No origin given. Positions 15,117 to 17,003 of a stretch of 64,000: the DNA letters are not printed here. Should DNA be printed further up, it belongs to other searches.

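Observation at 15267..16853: PilM and PilN are fused into a single 528-aa ORF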

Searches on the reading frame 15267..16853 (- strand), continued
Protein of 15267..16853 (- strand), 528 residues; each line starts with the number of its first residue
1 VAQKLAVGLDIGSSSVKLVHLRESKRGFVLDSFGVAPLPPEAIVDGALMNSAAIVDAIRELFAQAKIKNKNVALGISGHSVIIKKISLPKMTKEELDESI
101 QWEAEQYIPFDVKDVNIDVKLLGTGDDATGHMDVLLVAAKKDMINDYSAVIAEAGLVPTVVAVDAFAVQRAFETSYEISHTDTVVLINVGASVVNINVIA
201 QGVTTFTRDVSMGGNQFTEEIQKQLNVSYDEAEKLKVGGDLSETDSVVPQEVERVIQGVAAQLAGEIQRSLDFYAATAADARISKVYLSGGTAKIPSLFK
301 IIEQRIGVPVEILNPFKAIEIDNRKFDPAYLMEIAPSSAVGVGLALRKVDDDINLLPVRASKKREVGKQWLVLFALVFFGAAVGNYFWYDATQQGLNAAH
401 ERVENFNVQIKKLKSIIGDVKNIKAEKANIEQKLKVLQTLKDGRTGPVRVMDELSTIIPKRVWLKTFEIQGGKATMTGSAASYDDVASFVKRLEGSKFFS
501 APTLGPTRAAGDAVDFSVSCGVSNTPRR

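Call 44: list_cluster_members(proteins=[P0241, P0242, P0244, P0248, P0250, P0256, P0258, P0316, P0352, P0272])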
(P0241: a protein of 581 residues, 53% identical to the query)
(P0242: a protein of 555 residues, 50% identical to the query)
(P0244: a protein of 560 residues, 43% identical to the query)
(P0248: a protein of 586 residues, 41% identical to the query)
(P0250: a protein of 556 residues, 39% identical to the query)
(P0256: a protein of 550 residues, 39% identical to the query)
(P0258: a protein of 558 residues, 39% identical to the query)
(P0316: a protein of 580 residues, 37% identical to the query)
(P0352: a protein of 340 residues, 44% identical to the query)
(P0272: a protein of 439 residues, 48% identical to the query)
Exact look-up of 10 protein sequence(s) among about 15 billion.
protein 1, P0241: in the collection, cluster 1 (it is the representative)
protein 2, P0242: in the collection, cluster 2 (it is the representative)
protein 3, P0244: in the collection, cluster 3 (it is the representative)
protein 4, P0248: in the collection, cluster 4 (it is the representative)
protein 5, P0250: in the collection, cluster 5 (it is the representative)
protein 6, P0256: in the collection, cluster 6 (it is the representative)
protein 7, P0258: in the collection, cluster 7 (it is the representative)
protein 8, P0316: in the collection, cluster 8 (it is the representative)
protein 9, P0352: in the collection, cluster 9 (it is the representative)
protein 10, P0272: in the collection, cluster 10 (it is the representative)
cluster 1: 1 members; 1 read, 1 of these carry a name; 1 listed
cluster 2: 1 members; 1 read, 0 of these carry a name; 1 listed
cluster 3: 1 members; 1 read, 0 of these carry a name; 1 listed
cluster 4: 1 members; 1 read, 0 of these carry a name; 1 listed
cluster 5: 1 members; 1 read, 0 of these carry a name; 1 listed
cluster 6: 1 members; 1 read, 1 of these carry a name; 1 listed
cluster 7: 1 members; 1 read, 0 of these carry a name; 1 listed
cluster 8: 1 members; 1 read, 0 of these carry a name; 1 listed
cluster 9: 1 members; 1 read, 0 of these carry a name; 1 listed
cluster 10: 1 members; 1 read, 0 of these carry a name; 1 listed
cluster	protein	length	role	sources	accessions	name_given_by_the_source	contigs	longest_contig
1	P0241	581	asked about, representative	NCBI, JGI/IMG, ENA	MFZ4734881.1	MAG: type IV pilus assembly protein PilM [Bradymonadia bacterium] | type IV pilus assembly protein PilM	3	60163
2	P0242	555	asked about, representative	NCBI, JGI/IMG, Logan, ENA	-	-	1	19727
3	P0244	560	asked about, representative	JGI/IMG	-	-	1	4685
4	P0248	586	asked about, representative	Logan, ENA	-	-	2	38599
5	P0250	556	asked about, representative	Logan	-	-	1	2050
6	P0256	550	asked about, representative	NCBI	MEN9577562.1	MAG: pilus assembly protein PilM, partial [Pseudomonadota bacterium]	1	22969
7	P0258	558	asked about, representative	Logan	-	-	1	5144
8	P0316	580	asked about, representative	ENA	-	-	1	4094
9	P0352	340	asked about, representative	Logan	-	-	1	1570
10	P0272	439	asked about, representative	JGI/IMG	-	-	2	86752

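Call 51: fold_search(model_id=the predicted structure, library=pdb)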
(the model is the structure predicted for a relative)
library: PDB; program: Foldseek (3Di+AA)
matches with E <= 10: 1452; with E <= 0.001: 622
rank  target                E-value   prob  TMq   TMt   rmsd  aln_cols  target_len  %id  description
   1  3jc8_Ma               2.1e-40  1.00  0.60  0.87   3.2       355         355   67  Architectural model of the type IVa pilus machine in a piliated state (released 2016-03-16)
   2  5eou_B                2.8e-30  1.00  0.54  0.78   3.9       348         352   31  Pseudomonas aeruginosa PilM:PilN1-12 bound to ATP (released 2016-04-27)
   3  5eox_B                4.6e-30  1.00  0.50  0.71   5.7       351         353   30  Pseudomonas aeruginosa PilM bound to ADP (released 2016-04-27)
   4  5eoy_A                5.1e-30  1.00  0.49  0.70   5.9       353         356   30  Pseudomonas aeruginosa SeMet-PilM bound to ADP (released 2016-04-27)
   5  5eoy_B                7.6e-30  1.00  0.49  0.70   5.8       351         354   30  Pseudomonas aeruginosa SeMet-PilM bound to ADP (released 2016-04-27)
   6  5eox_A                1.7e-29  1.00  0.49  0.70   5.8       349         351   32  Pseudomonas aeruginosa PilM bound to ADP (released 2016-04-27)
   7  5eq6_A                2.7e-29  1.00  0.49  0.69   5.7       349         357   31  Pseudomonas aeruginosa PilM bound to AMP-PNP (released 2016-04-27)
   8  5eou_A                1.5e-28  1.00  0.51  0.77   4.2       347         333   27  Pseudomonas aeruginosa PilM:PilN1-12 bound to ATP (released 2016-04-27)
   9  5eq6_B                2.0e-28  1.00  0.47  0.67   6.3       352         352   31  Pseudomonas aeruginosa PilM bound to AMP-PNP (released 2016-04-27)
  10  2ych_A                6.6e-28  1.00  0.58  0.88   3.1       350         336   27  PilM-PilN type IV pilus biogenesis complex (released 2011-05-11)
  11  7q6i_D                2.6e-19  1.00  0.51  0.72   5.0       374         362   20  Vibrio maritimus FtsA 1-396 ATP and FtsN 1-29, bent tetramers in double filament arrangement (released 2022-09-21)
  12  7q6i_B                4.3e-18  1.00  0.50  0.67   5.5       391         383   18  Vibrio maritimus FtsA 1-396 ATP and FtsN 1-29, bent tetramers in double filament arrangement (released 2022-09-21)
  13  3wt0_C                7.5e-18  1.00  0.47  0.64   6.9       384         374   17  Crystal Structure Analysis of Cell Division Protein (released 2015-04-29)
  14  7q6f_A                1.6e-17  1.00  0.49  0.66   5.9       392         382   19  Vibrio maritimus FtsA 1-396 ATP, double filament (released 2022-09-21)
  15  3wt0_D                3.6e-17  1.00  0.47  0.63   6.6       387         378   16  Crystal Structure Analysis of Cell Division Protein (released 2015-04-29)
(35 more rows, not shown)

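Call 52: find_homologous_proteins(query=A4, max_evalue=1e-20)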
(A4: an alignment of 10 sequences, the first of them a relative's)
Query A4 (10 sequences) (528 aa, profile of the alignment): 7694 proteins with E <= 1e-20 among 8000 candidates; the best 120 are listed.
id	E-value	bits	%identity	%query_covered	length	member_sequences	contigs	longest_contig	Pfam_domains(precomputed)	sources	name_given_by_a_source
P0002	8.4e-241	818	81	100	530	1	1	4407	PF06723.20,PF05134.20,PF14450.13,PF05137.19,PF11104.15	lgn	-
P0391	1.8e-240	817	51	94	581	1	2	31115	PF14450.13,PF05137.19,PF11104.15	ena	-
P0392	2.2e-240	817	51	94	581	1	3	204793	PF14450.13,PF05137.19,PF11104.15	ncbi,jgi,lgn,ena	jgi:type IV pilus assembly protein PilM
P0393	3.4e-240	816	51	94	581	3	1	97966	PF14450.13,PF05137.19,PF11104.15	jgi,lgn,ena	jgi:type IV pilus assembly protein PilM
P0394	5.2e-240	816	51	94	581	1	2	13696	PF14450.13,PF05137.19,PF11104.15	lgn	-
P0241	7.0e-240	815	51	94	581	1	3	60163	PF14450.13,PF05137.19,PF11104.15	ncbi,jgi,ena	ncbi:MAG: type IV pilus assembly protein PilM [Bradymonadia bacterium]|jgi:type IV pilus assembly pr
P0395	1.0e-239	815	51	94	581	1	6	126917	PF14450.13,PF05137.19,PF11104.15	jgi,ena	jgi:type IV pilus assembly protein PilM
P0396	1.2e-239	815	51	94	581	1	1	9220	PF14450.13,PF05137.19,PF11104.15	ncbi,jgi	jgi:type IV pilus assembly protein PilM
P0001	3.7e-236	803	100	100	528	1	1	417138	PF06723.20,PF05134.20,PF14450.13,PF05137.19,PF11104.15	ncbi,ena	-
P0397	1.8e-234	798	50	94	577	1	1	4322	PF14450.13,PF05137.19,PF11104.15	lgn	-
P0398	2.0e-234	797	50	94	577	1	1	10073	PF14450.13,PF05137.19,PF11104.15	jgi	-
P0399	2.7e-234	797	50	94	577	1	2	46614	PF14450.13,PF05137.19,PF11104.15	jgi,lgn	-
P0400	2.8e-234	797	50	94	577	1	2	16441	PF14450.13,PF05137.19,PF11104.15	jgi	-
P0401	4.4e-234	796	50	94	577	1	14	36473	PF14450.13,PF05137.19,PF11104.15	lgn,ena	-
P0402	5.1e-234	796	50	94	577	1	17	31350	PF14450.13,PF05137.19,PF11104.15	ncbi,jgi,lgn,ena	jgi:type IV pilus assembly protein PilM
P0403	5.2e-234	796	50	94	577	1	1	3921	PF14450.13,PF05137.19,PF11104.15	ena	-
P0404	5.4e-234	796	50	94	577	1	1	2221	PF14450.13,PF05137.19,PF11104.15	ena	-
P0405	5.4e-234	796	50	94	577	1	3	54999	PF14450.13,PF05137.19,PF11104.15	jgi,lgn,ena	jgi:type IV pilus assembly protein PilM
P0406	8.9e-234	795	50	94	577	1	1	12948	PF14450.13,PF05137.19,PF11104.15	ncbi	-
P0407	4.7e-232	790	52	94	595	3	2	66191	PF14450.13,PF05137.19,PF11104.15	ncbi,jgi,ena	jgi:type IV pilus assembly protein PilM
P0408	1.3e-231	788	52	94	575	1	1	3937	PF14450.13,PF05137.19,PF11104.15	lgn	-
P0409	3.3e-231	787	52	94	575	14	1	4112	PF14450.13,PF05137.19,PF11104.15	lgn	-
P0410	1.4e-229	781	53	94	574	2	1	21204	PF14450.13,PF05137.19,PF11104.15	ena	-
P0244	1.0e-222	759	40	98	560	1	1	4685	PF05134.20,PF14450.13,PF05137.19,PF11104.15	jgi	-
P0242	9.3e-218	742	49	93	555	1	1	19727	PF05134.20,PF14450.13,PF05137.19,PF11104.15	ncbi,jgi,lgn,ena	-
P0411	1.7e-207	709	49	83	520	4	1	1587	PF14450.13,PF05137.19,PF11104.15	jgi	jgi:type IV pilus assembly protein PilM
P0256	4.5e-206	704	-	-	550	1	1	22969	PF14450.13,PF05137.19,PF11104.15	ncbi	ncbi:MAG: pilus assembly protein PilM, partial [Pseudomonadota bacterium]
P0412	1.4e-198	679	42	96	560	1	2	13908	PF05134.20,PF14450.13,PF05137.19,PF11104.15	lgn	-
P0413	3.8e-198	678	39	96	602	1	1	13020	PF14450.13,PF05137.19,PF11104.15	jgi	jgi:type IV pilus assembly protein PilM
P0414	1.2e-197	676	-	-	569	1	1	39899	PF14450.13,PF05137.19,PF11104.15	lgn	-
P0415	1.6e-195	669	-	-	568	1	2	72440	PF14450.13,PF05137.19,PF11104.15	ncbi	-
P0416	4.5e-195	668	39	93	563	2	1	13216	PF14450.13,PF05137.19,PF11104.15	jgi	jgi:type IV pilus assembly protein PilM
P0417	2.1e-193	662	44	94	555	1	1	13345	PF14450.13,PF05137.19,PF11104.15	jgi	jgi:type IV pilus assembly protein PilM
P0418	1.4e-192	659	37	95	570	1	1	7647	PF14450.13,PF05137.19,PF11104.15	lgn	-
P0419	3.0e-192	658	42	98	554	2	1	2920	PF06723.20,PF05134.20,PF14450.13,PF05137.19,PF11104.15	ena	-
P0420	5.1e-192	657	41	98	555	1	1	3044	PF05134.20,PF14450.13,PF05137.19,PF11104.15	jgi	jgi:type IV pilus assembly protein PilM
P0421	4.0e-191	655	41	95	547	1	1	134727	PF14450.13,PF05137.19,PF11104.15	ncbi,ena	ncbi:MAG: type IV pilus assembly protein PilM [Myxococcota bacterium]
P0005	8.0e-190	650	76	61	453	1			PF06723.20,PF14450.13,PF05137.19,PF11104.15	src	-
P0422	2.1e-189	649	41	94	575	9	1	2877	PF14450.13,PF05137.19,PF11104.15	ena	-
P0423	3.2e-189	648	43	94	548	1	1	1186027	PF14450.13,PF05137.19,PF11104.15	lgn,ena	-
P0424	1.0e-188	647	44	93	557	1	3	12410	PF14450.13,PF05137.19,PF11104.15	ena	-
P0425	6.3e-188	644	60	74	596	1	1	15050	PF14450.13,PF11104.15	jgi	jgi:type IV pilus assembly protein PilM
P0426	3.8e-187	641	45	93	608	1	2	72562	PF14450.13,PF05137.19,PF11104.15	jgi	jgi:type IV pilus assembly protein PilM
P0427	1.3e-185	636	44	95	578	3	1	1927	PF14450.13,PF05137.19,PF11104.15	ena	-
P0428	2.1e-185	636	36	96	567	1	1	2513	PF14450.13,PF05137.19,PF11104.15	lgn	-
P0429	3.5e-184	632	42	93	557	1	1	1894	PF14450.13,PF05137.19,PF11104.15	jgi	jgi:type IV pilus assembly protein PilM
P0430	1.9e-182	626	45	94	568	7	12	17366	PF05134.20,PF14450.13,PF05137.19,PF11104.15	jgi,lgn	jgi:type IV pilus assembly protein PilM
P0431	2.5e-179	616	40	95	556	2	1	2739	PF06723.20,PF14450.13,PF05137.19,PF11104.15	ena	-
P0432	6.2e-178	611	61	66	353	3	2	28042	PF06723.20,PF14450.13,PF11104.15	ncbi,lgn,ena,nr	ncbi:MAG: type IV pilus assembly protein PilM [Myxococcales bacterium]|nr:type IV pilus assembly pro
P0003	6.6e-178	611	86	66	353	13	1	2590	PF06723.20,PF05134.20,PF14450.13,PF11104.15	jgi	-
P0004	2.4e-176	606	83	66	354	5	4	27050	PF06723.20,PF05134.20,PF14450.13,PF11104.15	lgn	-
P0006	2.6e-176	606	81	65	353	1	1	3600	PF06723.20,PF05134.20,PF14450.13,PF11104.15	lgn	-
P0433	7.1e-176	604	61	66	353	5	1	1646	PF06723.20,PF14450.13,PF11104.15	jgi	jgi:type IV pilus assembly protein PilM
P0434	9.1e-176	604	60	66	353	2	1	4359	PF06723.20,PF14450.13,PF11104.15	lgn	-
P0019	1.2e-175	603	77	66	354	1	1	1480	PF06723.20,PF05134.20,PF14450.13,PF11104.15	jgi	jgi:type IV pilus assembly protein PilM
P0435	1.9e-175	603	60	66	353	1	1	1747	PF06723.20,PF14450.13,PF11104.15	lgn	-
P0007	7.5e-175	601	81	66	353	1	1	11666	PF06723.20,PF05134.20,PF14450.13,PF11104.15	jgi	jgi:type IV pilus assembly protein PilM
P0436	1.2e-174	600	59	66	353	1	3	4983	PF06723.20,PF14450.13,PF11104.15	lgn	-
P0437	1.6e-174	600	60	66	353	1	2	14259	PF06723.20,PF14450.13,PF11104.15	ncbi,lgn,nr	ncbi:MAG: type IV pilus assembly protein PilM [Myxococcales bacterium]|nr:type IV pilus assembly pro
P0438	1.7e-174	600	61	66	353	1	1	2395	PF06723.20,PF14450.13,PF11104.15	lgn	-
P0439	3.2e-174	599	60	66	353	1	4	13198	PF06723.20,PF14450.13,PF11104.15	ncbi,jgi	jgi:type IV pilus assembly protein PilM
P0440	3.9e-174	598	62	66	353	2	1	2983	PF06723.20,PF14450.13,PF11104.15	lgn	-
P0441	9.5e-174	597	60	66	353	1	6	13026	PF06723.20,PF14450.13,PF11104.15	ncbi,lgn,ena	-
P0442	1.3e-173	597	63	65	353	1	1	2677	PF06723.20,PF14450.13,PF11104.15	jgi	jgi:type IV pilus assembly protein PilM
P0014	1.6e-173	596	77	66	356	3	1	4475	PF06723.20,PF05134.20,PF14450.13,PF11104.15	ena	-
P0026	1.6e-173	596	77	66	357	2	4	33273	PF06723.20,PF05134.20,PF14450.13,PF11104.15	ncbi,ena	-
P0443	1.7e-173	596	60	66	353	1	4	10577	PF06723.20,PF14450.13,PF11104.15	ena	-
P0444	2.0e-173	596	61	66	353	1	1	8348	PF06723.20,PF14450.13,PF11104.15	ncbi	-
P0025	2.2e-173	596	76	66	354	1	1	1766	PF06723.20,PF14450.13,PF11104.15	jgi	jgi:type IV pilus assembly protein PilM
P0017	2.2e-173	596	77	66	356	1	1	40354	PF06723.20,PF14450.13,PF11104.15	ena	-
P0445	2.3e-173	596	60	66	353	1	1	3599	PF06723.20,PF14450.13,PF11104.15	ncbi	-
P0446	4.6e-173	595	-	-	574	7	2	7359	PF14450.13,PF05137.19,PF11104.15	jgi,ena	-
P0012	5.3e-173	595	78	66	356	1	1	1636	PF06723.20,PF14450.13,PF11104.15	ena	-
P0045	6.5e-173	594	76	66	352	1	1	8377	PF06723.20,PF05134.20,PF14450.13,PF11104.15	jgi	jgi:type IV pilus assembly protein PilM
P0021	6.6e-173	594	77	66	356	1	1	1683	PF06723.20,PF14450.13,PF11104.15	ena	-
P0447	6.7e-173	594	61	66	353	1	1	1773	PF06723.20,PF14450.13,PF11104.15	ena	-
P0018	7.3e-173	594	77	66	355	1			PF06723.20,PF14450.13,PF11104.15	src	-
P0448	7.8e-173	594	60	66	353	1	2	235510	PF14450.13,PF11104.15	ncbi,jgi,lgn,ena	-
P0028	1.3e-172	593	77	66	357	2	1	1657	PF06723.20,PF05134.20,PF14450.13,PF11104.15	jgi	-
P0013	1.8e-172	593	78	66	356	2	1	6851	PF06723.20,PF14450.13,PF11104.15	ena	-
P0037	1.9e-172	593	76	66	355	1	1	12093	PF06723.20,PF14450.13,PF11104.15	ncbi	-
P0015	2.1e-172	593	77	66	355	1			PF06723.20,PF14450.13,PF11104.15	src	-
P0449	2.3e-172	593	59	66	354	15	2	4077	PF06723.20,PF14450.13,PF11104.15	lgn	-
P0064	4.1e-172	592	75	66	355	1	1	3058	PF14450.13,PF11104.15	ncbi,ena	-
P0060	4.8e-172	592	75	66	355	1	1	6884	PF14450.13,PF11104.15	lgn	-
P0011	4.9e-172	592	78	66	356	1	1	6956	PF06723.20,PF14450.13,PF11104.15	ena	-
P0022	5.3e-172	591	77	65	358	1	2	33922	PF14450.13,PF11104.15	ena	-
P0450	5.3e-172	591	60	65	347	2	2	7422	PF06723.20,PF14450.13,PF11104.15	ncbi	-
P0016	5.8e-172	591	76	66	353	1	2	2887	PF06723.20,PF05134.20,PF14450.13,PF11104.15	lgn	-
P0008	5.9e-172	591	80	66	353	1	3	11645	PF06723.20,PF05134.20,PF14450.13,PF11104.15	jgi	-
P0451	6.0e-172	591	58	66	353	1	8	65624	PF06723.20,PF14450.13,PF11104.15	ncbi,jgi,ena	-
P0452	6.6e-172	591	62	66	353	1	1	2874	PF06723.20,PF14450.13,PF11104.15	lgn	-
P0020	7.1e-172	591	76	66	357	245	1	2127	PF06723.20,PF14450.13,PF11104.15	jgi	jgi:type IV pilus assembly protein PilM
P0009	8.8e-172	591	79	66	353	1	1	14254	PF06723.20,PF05134.20,PF14450.13,PF11104.15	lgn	-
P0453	1.2e-171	590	61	66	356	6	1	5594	PF06723.20,PF14450.13,PF11104.15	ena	-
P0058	1.2e-171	590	76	63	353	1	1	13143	PF05134.20,PF14450.13,PF11104.15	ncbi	-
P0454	1.3e-171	590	59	66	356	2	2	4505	PF06723.20,PF14450.13,PF11104.15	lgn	-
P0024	1.4e-171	590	76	66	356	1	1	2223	PF06723.20,PF14450.13,PF11104.15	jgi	jgi:type IV pilus assembly protein PilM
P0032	1.6e-171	590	75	65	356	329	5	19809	PF06723.20,PF14450.13,PF11104.15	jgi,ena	jgi:type IV pilus assembly protein PilM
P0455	1.6e-171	590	58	66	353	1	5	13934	PF06723.20,PF14450.13,PF11104.15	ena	-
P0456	2.4e-171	589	60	66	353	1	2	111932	PF06723.20,PF14450.13,PF11104.15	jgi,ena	jgi:type IV pilus assembly protein PilM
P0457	2.5e-171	589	67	66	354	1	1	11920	PF06723.20,PF05134.20,PF14450.13,PF11104.15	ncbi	-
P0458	2.7e-171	589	58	66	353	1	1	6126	PF06723.20,PF14450.13,PF11104.15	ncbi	-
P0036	4.3e-171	588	74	66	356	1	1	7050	PF06723.20,PF14450.13,PF11104.15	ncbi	ncbi:MAG: type IV pilus assembly protein PilM [Myxococcales bacterium]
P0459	4.5e-171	588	67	66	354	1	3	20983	PF06723.20,PF14450.13,PF11104.15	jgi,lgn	-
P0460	4.7e-171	588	60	66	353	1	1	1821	PF06723.20,PF14450.13,PF11104.15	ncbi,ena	-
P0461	6.3e-171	588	68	66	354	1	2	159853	PF06723.20,PF14450.13,PF11104.15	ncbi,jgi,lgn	-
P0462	6.3e-171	588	42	98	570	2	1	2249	PF06723.20,PF05134.20,PF14450.13,PF05137.19,PF11104.15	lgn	-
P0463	6.9e-171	588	62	65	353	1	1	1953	PF06723.20,PF14450.13,PF11104.15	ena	-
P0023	7.3e-171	588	77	65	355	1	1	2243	PF05134.20,PF14450.13,PF11104.15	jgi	jgi:type IV pilus assembly protein PilM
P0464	7.7e-171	588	64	65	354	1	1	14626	PF06723.20,PF05134.20,PF14450.13,PF11104.15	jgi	jgi:type IV pilus assembly protein PilM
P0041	7.8e-171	588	75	66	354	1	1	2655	PF06723.20,PF14450.13,PF11104.15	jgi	jgi:type IV pilus assembly protein PilM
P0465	1.1e-170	587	68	66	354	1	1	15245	PF06723.20,PF14450.13,PF11104.15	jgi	jgi:type IV pilus assembly protein PilM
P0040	1.3e-170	587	75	66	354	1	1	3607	PF06723.20,PF14450.13,PF11104.15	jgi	jgi:type IV pilus assembly protein PilM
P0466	1.5e-170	587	68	66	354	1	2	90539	PF14450.13,PF11104.15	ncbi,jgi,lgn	-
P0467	1.7e-170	586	67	66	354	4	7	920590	PF06723.20,PF14450.13,PF11104.15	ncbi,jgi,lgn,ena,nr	ncbi:MAG TPA: type IV pilus assembly protein PilM [Myxococcota bacterium]|nr:type IV pilus assembly 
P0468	1.9e-170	586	68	65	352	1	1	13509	PF06723.20,PF05134.20,PF14450.13,PF11104.15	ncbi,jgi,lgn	jgi:type IV pilus assembly protein PilM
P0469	1.9e-170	586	61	66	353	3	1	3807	PF14450.13,PF11104.15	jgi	jgi:type IV pilus assembly protein PilM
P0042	2.8e-170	586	75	66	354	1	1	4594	PF06723.20,PF14450.13,PF11104.15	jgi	jgi:type IV pilus assembly protein PilM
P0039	2.8e-170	586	75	66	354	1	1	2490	PF06723.20,PF14450.13,PF11104.15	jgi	-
